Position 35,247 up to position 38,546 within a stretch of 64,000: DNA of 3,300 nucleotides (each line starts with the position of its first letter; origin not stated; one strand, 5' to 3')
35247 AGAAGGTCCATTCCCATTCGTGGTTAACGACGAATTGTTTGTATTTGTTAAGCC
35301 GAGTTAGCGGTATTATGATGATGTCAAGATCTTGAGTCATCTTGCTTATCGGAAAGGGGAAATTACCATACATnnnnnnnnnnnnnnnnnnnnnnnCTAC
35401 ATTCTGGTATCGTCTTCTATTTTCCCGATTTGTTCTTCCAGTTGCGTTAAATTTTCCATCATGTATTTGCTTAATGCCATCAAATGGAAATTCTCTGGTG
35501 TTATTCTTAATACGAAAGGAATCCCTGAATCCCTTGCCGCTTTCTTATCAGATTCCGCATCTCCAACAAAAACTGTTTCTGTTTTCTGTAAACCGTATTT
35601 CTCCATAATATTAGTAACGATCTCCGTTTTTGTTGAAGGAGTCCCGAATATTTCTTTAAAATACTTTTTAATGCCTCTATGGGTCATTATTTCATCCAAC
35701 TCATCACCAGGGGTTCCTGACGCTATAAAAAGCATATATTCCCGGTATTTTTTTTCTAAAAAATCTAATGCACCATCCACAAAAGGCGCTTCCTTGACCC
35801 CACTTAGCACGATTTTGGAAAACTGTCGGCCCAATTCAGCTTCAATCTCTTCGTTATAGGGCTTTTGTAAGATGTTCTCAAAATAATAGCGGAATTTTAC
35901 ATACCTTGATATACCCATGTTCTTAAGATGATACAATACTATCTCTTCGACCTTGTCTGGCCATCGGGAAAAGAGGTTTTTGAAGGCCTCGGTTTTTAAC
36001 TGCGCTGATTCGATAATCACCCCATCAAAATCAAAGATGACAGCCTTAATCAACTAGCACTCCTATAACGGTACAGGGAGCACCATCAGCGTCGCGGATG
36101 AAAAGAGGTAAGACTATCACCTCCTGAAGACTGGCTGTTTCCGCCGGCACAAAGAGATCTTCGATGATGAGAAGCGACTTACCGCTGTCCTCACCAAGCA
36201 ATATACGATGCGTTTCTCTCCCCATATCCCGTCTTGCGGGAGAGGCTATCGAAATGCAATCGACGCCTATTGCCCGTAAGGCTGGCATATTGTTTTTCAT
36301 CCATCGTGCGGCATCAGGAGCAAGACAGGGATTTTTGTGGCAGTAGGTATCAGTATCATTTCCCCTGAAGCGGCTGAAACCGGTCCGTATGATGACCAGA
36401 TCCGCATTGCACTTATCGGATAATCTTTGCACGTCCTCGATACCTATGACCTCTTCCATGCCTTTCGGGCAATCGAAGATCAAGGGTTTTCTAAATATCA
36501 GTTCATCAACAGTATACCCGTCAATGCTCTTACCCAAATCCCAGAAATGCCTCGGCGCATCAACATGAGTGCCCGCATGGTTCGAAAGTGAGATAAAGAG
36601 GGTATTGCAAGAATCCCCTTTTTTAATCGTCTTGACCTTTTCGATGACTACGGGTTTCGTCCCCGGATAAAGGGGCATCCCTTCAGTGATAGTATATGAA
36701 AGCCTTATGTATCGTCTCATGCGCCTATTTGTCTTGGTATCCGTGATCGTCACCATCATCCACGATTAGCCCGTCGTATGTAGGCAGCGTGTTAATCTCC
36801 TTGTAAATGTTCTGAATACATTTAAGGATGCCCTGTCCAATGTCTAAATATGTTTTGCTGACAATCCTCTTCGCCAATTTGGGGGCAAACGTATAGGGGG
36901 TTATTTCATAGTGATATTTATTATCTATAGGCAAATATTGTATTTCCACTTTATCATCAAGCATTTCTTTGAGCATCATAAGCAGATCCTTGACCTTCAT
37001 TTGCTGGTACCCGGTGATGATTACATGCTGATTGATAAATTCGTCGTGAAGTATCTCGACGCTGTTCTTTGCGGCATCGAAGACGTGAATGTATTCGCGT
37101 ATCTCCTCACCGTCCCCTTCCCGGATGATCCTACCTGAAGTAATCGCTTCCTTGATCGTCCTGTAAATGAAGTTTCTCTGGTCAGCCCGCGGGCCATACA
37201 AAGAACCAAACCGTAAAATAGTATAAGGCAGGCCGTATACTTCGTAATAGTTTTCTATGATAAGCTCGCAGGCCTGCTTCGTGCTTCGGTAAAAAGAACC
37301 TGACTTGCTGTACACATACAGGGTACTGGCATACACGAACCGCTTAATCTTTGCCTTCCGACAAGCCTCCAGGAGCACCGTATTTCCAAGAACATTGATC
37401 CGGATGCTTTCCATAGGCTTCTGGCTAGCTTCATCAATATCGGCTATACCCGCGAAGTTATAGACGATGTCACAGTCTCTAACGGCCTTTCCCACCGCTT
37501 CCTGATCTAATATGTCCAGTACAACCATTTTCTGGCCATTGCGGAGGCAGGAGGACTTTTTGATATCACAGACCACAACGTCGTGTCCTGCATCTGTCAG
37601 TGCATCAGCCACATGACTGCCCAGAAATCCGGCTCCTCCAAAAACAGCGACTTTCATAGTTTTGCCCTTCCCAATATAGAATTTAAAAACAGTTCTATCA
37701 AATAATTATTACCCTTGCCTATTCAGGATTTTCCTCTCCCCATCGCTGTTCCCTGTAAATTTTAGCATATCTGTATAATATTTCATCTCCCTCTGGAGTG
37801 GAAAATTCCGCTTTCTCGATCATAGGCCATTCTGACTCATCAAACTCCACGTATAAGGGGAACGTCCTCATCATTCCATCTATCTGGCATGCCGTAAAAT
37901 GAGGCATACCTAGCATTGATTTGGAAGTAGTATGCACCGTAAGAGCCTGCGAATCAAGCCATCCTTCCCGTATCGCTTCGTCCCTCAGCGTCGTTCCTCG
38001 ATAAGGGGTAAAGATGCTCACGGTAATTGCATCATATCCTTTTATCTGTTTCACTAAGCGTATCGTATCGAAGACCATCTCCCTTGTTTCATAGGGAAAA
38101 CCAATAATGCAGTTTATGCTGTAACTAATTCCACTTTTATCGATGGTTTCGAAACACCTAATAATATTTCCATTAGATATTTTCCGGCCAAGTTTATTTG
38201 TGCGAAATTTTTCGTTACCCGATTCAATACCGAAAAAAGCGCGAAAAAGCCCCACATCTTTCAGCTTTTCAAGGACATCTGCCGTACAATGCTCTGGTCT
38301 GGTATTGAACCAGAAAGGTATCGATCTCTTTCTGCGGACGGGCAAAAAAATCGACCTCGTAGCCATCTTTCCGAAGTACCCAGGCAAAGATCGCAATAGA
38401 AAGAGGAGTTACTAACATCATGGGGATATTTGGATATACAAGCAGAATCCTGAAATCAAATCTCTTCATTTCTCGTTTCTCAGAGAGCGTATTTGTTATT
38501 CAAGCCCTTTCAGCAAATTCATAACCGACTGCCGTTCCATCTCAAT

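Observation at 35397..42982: Candidate non-canonical ulosonic-acid-like pathway built on a class II pyruvate aldolase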

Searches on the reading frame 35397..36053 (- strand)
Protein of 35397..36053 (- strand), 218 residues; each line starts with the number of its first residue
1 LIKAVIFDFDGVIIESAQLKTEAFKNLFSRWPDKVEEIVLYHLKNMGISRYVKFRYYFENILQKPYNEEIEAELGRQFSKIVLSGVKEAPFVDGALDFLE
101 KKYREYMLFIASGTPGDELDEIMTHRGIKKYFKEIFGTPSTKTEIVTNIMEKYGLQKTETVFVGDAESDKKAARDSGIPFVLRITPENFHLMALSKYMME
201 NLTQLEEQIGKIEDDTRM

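Call 3: search_protein_families(library=pfam, proteins=[window:35397-36053:-], max_evalue=0.01)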
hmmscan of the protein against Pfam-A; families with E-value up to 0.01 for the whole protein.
window:35397-36053:- (218 aa): 6 families
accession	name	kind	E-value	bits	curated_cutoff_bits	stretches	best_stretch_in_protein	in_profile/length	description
PF13419.12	HAD_2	-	1.7e-21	77.6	23.8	1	5-181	1-176/178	Haloacid dehalogenase-like hydrolase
PF00702.32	Hydrolase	-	5e-16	60.1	26.4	1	2-177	1-191/191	haloacid dehalogenase-like hydrolase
PF12710.13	HAD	-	1.5e-06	29.2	27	1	5-174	1-189/189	haloacid dehalogenase-like hydrolase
PF13242.12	Hydrolase_like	-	3.4e-05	24.1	22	1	145-182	9-47/75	HAD-hyrolase-like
PF08282.18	Hydrolase_3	-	0.00031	21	20.9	1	8-170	68-216/255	haloacid dehalogenase-like hydrolase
PF06888.18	Put_Phosphatase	-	0.00044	20.2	27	1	5-142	3-126/234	Putative Phosphatase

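Call 4: search_protein_families(library=ncbifam, proteins=[window:35397-36053:-], max_evalue=0.01)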
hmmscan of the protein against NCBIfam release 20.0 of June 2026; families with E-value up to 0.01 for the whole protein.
window:35397-36053:- (218 aa): 33 families (the best 25 are shown)
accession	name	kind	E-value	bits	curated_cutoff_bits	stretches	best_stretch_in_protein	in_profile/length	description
TIGR02009.1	PGMB-YQAB-SF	subfamily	6.3e-11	42.8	153.35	1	2-178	1-181/186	beta-phosphoglucomutase family hydrolase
NF009695.0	PRK13222.1-2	equivalog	1.3e-10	41.1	225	1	2-180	6-190/226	phosphoglycolate phosphatase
TIGR02254.1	YjjG_YfnB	equivalog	8.7e-10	38.4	159.9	1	3-206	2-217/223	YjjG family noncanonical pyrimidine nucleotidase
NF009697.0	PRK13222.1-4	equivalog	4.8e-09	35.9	327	1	2-181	7-191/232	phosphoglycolate phosphatase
TIGR01990.1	bPGM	equivalog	3e-08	33.8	189.4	1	2-178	1-181/187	beta-phosphoglucomutase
TIGR01549.1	HAD-SF-IA-v1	subfamily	2e-07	31.5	23.3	1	56-176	29-148/149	HAD-IA family hydrolase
TIGR01454.1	AHBA_synth_RP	hypoth_equivalog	4.7e-07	29.7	246.65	1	5-181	1-172/205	AHBA synthesis associated protein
NF009804.0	PRK13288.1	equivalog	1.2e-06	28.2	218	1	1-177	2-175/215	pyrophosphatase PpaX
TIGR01662.1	HAD-SF-IIIA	subfamily_domain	2.1e-06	27.9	44.6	0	142-181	95-136/141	HAD-IIIA family hydrolase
TIGR02253.1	CTE7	subfamily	2.2e-06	27.6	169.75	1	1-184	1-194/221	TIGR02253 family HAD-type hydrolase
TIGR01449.2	PGP_bact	equivalog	3e-06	26.9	180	1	5-183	1-184/213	phosphoglycolate phosphatase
NF008087.0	PRK10826.1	equivalog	7.5e-06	25.7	191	1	2-136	7-139/222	hexitol phosphatase HxpB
TIGR01428.1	HAD_type_II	equivalog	2.7e-05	24.3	125.4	1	6-179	12-186/197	haloacid dehalogenase type II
TIGR01509.1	HAD-SF-IA-v3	subfamily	3.1e-05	24.2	29.4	0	142-181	113-152/154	HAD-IA family hydrolase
TIGR01487.1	Pglycolate_arch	equivalog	7.5e-05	22.7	122.75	1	95-174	96-180/215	phosphoglycolate phosphatase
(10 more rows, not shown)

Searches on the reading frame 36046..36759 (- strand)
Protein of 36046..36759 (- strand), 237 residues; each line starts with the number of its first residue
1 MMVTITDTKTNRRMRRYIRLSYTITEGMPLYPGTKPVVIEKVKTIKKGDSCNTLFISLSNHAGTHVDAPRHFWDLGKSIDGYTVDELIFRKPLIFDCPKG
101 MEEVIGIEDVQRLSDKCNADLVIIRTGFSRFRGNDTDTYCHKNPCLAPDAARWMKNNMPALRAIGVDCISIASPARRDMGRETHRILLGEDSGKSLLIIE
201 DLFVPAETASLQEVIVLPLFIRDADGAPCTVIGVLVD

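Call 3: search_protein_families(library=pfam, proteins=[window:36046-36759:-], max_evalue=0.01)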
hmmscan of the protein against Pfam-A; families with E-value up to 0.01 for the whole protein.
window:36046-36759:- (237 aa): 1 family
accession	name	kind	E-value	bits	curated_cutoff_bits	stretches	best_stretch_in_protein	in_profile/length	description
PF04199.19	Cyclase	-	1.8e-23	83.8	23.1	1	18-171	1-140/142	Putative cyclase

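Call 4: search_protein_families(library=ncbifam, proteins=[window:36046-36759:-], max_evalue=0.01)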
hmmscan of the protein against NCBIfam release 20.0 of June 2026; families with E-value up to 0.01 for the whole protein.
window:36046-36759:- (237 aa): 1 family
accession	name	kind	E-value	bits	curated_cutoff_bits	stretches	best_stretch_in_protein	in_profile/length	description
TIGR03035.1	trp_arylform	equivalog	9.3e-20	71.5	223.05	1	16-230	1-200/206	arylformamidase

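Call 30: search_solved_structures(query=window:36046-36759:-, max_evalue=0.001)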
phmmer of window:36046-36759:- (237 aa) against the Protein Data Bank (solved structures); distinct sequences matched with E-value up to 0.001: 9.
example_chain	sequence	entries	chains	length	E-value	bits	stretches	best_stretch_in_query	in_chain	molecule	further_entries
8hmo_A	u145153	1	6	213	2.8e-12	50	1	18-232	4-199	Metal-dependent hydrolase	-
4co9_A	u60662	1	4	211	4.4e-11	46.1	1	14-231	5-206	KYNURENINE FORMAMIDASE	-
4cz1_A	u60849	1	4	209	5.6e-11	45.8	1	15-231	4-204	KYNURENINE FORMAMIDASE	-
1r61_A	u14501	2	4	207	1.3e-10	44.6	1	21-232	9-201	metal-dependent hydrolase | Hydrolase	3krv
4cog_A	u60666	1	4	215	2.4e-09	40.4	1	21-230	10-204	KYNURENINE FORMAMIDASE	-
5nnb_A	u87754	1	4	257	6.2e-07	32.5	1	53-235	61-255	isatin hydrolase A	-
5nna_A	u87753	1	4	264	6.8e-07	32.4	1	53-235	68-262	isatin hydrolase A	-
4cob_A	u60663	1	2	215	7.5e-05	25.7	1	16-230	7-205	KYNURENINE FORMAMIDASE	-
8f9x_A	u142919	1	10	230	0.00014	24.9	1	29-89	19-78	Cyclase family protein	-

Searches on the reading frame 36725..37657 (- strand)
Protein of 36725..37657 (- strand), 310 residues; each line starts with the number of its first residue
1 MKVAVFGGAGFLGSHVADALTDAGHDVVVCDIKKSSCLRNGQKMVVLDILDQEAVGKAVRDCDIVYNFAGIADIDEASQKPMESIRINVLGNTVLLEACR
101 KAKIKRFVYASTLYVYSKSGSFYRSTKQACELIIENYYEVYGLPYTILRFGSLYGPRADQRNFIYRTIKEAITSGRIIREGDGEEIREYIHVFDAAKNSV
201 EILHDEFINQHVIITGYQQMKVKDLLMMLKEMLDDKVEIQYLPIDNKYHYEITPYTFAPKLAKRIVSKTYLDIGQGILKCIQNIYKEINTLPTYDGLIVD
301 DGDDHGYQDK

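Call 3: search_protein_families(library=pfam, proteins=[window:36725-37657:-], max_evalue=0.01)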
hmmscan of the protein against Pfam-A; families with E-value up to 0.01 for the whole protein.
window:36725-37657:- (310 aa): 11 families
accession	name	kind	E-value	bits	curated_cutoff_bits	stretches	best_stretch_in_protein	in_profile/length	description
PF01370.27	Epimerase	-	1.4e-41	143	20.9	1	4-205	2-227/240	NAD dependent epimerase/dehydratase family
PF16363.11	GDP_Man_Dehyd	-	9.9e-30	104.6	27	1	5-235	2-268/332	GDP-mannose 4,6 dehydratase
PF01073.25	3Beta_HSD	-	9.5e-17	61.3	22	1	4-115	1-119/280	3-beta hydroxysteroid dehydrogenase/isomerase family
PF04321.23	RmlD_sub_bind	-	2.7e-16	59.9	27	1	1-165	1-161/287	RmlD substrate binding domain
PF13460.12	NAD_binding_10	-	3.8e-16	59.9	27.2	1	7-164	1-157/184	NAD(P)H-binding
PF02719.21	Polysacc_synt_2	-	2.3e-12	47.2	20.2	1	35-234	49-248/293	Polysaccharide biosynthesis protein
PF07993.18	NAD_binding_4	-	1.3e-10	41.3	20.1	1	50-118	77-143/258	Male sterility protein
PF05368.20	NmrA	-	1.6e-09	38.2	27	1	2-148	4-144/298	NmrA-like family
PF02737.24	3HCDH_N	-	0.00081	19.8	22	1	2-45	1-42/180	3-hydroxyacyl-CoA dehydrogenase, NAD binding domain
PF00106.31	adh_short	-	0.0021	18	26.6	1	3-101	3-121/195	short chain dehydrogenase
PF03721.20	UDPG_MGDP_dh_N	-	0.0029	17.7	27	1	1-36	1-35/187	UDP-glucose/GDP-mannose dehydrogenase family, NAD binding domain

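Call 4: search_protein_families(library=ncbifam, proteins=[window:36725-37657:-], max_evalue=0.01)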
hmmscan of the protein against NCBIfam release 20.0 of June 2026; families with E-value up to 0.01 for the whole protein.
window:36725-37657:- (310 aa): 53 families (the best 25 are shown)
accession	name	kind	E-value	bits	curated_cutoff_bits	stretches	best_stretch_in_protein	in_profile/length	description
TIGR04180.1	EDH_00030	hypoth_equivalog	2.7e-26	92.3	475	1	4-240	2-263/297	NAD-dependent 4,6-dehydratase LegB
TIGR01181.1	dTDP_gluc_dehyt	equivalog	8.3e-26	90.8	365.1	1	4-241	3-270/321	dTDP-glucose 4,6-dehydratase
TIGR01179.1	galE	equivalog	1.8e-23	82.9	262.3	1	3-240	2-282/332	UDP-glucose 4-epimerase GalE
NF007956.0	PRK10675.1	subfamily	1.1e-15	57.7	394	1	1-118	1-130/338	UDP-glucose 4-epimerase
NF042422.1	oxyalk_red_OleD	equivalog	1.2e-15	57.7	580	1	1-117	1-115/329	2-alkyl-3-oxoalkanoate reductase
TIGR03466.1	HpnA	hypoth_equivalog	1.2e-14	53.9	367.65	1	1-117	1-118/327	hopanoid-associated sugar epimerase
NF058621.1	DiazavRedAvaA7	equivalog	2e-14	53.9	400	2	1-113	1-115/304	3-diazoavenalumate denitrifying reductase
TIGR02197.1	heptose_epim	equivalog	7.3e-14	51.6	274.6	1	4-285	2-314/316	ADP-glyceromanno-heptose 6-epimerase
NF042423.1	oxyalk_red_Shew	equivalog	7.6e-14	51.5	580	1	2-115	10-121/331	2-alkyl-3-oxoalkanoate reductase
TIGR01214.1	rmlD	equivalog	2.4e-13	49.8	224.05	1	2-171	1-167/285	dTDP-4-dehydrorhamnose reductase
NF007490.0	PRK10084.1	subfamily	8.1e-13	48.1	649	2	119-253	163-292/361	dTDP-glucose 4,6-dehydratase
NF007582.0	PRK10217.1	equivalog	9.1e-11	41.4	698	1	116-235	154-272/355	dTDP-glucose 4,6-dehydratase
TIGR03589.1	PseB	equivalog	1.1e-10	41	407.75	1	44-230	57-241/324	UDP-N-acetylglucosamine 4,6-dehydratase (inverting)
NF043036.1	ErythonDh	equivalog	1.6e-10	40.7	325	1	1-117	1-130/321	D-erythronate dehydrogenase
NF052578.1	StrlDmthSdmBMthl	equivalog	2.7e-09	37.3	600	1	2-113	2-114/328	sterol demethylase protein SdmB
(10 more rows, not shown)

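Call 29: search_solved_structures(query=window:36725-37657:-, max_evalue=1e-10)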
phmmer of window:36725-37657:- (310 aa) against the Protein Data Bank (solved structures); distinct sequences matched with E-value up to 1e-10: 52.
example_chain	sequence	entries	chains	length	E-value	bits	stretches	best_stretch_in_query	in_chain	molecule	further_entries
6dnt_A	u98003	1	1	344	1e-25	93.8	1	3-243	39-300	NAD-dependent epimerase/dehydratase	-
4zrm_A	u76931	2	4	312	1.8e-23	86.4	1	1-258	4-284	UDP-glucose 4-epimerase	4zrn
3ehe_A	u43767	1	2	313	7.8e-21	77.8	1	3-245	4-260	UDP-glucose 4-epimerase (GalE-1)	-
6wjb_A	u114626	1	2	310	8.7e-21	77.6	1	2-203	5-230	NAD-dependent epimerase/dehydratase family protein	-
6zl6_A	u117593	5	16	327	1.4e-20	77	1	1-233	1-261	Epimerase domain-containing protein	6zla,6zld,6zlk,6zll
6wj9_A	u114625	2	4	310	2.1e-20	76.4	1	2-203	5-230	NAD-dependent epimerase/dehydratase family protein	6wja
6zlj_A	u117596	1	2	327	2.8e-20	75.9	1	1-233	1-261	Epimerase domain-containing protein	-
2p5u_A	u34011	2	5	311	1.8e-19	73.3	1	1-238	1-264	UDP-glucose 4-epimerase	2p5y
8rdg_A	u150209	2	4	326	7.7e-19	71.2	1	1-217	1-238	SDR family NAD(P)-dependent oxidoreductase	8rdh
8rdi_A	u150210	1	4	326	2.1e-18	69.8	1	1-217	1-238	SDR family NAD(P)-dependent oxidoreductase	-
3aw9_A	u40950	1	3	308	4.2e-18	68.8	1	1-243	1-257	NAD-dependent epimerase/dehydratase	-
5u4q_A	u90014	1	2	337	1.5e-17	66.9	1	1-203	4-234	dTDP-glucose 4,6-dehydratase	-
3icp_A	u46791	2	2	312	4.5e-17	65.4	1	1-243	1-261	NAD-dependent epimerase/dehydratase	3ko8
1kep_A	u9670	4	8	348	8.8e-16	61.2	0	120-262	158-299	dTDP-D-glucose 4,6-dehydratase | DTDP-GLUCOSE 4,6-DEHYDRATASE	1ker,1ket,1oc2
8shh_A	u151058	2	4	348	3.7e-15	59.1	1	2-199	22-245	dTDP-glucose 4,6-dehydratase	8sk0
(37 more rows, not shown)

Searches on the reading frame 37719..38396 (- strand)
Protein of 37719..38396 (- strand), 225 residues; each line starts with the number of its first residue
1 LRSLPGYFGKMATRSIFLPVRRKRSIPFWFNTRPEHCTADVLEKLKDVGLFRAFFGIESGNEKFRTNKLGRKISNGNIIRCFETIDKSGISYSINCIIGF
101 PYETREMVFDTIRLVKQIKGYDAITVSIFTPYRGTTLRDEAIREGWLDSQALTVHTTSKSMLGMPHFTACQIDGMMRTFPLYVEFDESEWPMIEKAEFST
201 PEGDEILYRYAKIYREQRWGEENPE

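Call 3: search_protein_families(library=pfam, proteins=[window:37719-38396:-], max_evalue=0.01)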
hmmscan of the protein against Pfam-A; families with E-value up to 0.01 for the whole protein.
window:37719-38396:- (225 aa): 1 family
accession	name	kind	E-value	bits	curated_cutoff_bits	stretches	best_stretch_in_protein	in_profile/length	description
PF04055.27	Radical_SAM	-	1.5e-10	41.9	29.5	1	24-115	76-166/166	Radical SAM superfamily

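Call 4: search_protein_families(library=ncbifam, proteins=[window:37719-38396:-], max_evalue=0.01)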
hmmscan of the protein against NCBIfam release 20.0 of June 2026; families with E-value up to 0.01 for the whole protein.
window:37719-38396:- (225 aa): 20 families
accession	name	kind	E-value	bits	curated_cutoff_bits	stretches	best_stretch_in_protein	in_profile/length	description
TIGR03471.1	HpnJ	equivalog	1.1e-15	57.5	577.6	1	35-177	283-426/472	hopanoid biosynthesis associated radical SAM protein HpnJ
NF033070.1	rSAM_AprD4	equivalog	3.7e-12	45.9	500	1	24-151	272-400/456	AprD4 family radical SAM diol-dehydratase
TIGR04013.1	B12_SAM_MJ_1487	hypoth_equivalog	2.6e-10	39.7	251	1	31-140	246-356/382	TIGR04013 family B12-binding domain/radical SAM domain-containing protein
TIGR04479.1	bcpD_PhpK_rSAM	subfamily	7.4e-10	37.8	600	1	29-119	321-410/504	PhpK family radical SAM P-methyltransferase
TIGR00539.1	hemN_rel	equivalog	4.2e-08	32.7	205.4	1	28-118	89-179/361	radical SAM family heme chaperone HemW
TIGR04014.1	B12_SAM_MJ_0865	equivalog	4.3e-08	32.4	360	1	34-158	253-375/434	methyl-coenzyme M reductase glutamine C-methyltransferase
TIGR04072.2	rSAM_ladder_B12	equivalog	1.7e-07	30.3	360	1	20-151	252-382/443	lipid biosynthesis B12-binding/radical SAM protein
TIGR03994.1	rSAM_HemZ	equivalog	3.6e-06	26.3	321.4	1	33-141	181-288/401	coproporphyrinogen dehydrogenase HemZ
NF050148.1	rSAM_ApyD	equivalog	4.4e-05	22.1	750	1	32-138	281-390/645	RiPP biosynthesis radical SAM protein ApyD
TIGR01212.1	TIGR01212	equivalog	6.3e-05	22.2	180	1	31-139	115-225/302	tRNA modification radical SAM protein MnmL/YtqA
NF038361.1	rSAM_Sden_1168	equivalog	7.7e-05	21.4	575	1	39-179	372-511/560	Sden_1168 family B12-binding radical SAM P-methyltransferase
TIGR04367.1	HpnR_B12_rSAM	equivalog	0.00013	20.6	650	1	28-137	262-369/490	hopanoid C-3 methylase HpnR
NF010916.0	PRK14336.1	equivalog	0.00014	20.8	606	1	88-136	273-320/418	tRNA (N6-isopentenyl adenosine(37)-C2)-methylthiotransferase MiaB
NF006060.0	PRK08207.1-3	equivalog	0.00023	20.1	653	1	33-144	249-359/477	coproporphyrinogen III oxidase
TIGR04107.1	rSAM_HutW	equivalog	0.00024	20.1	400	1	31-153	133-253/419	heme anaerobic degradation radical SAM methyltransferase ChuW/HutW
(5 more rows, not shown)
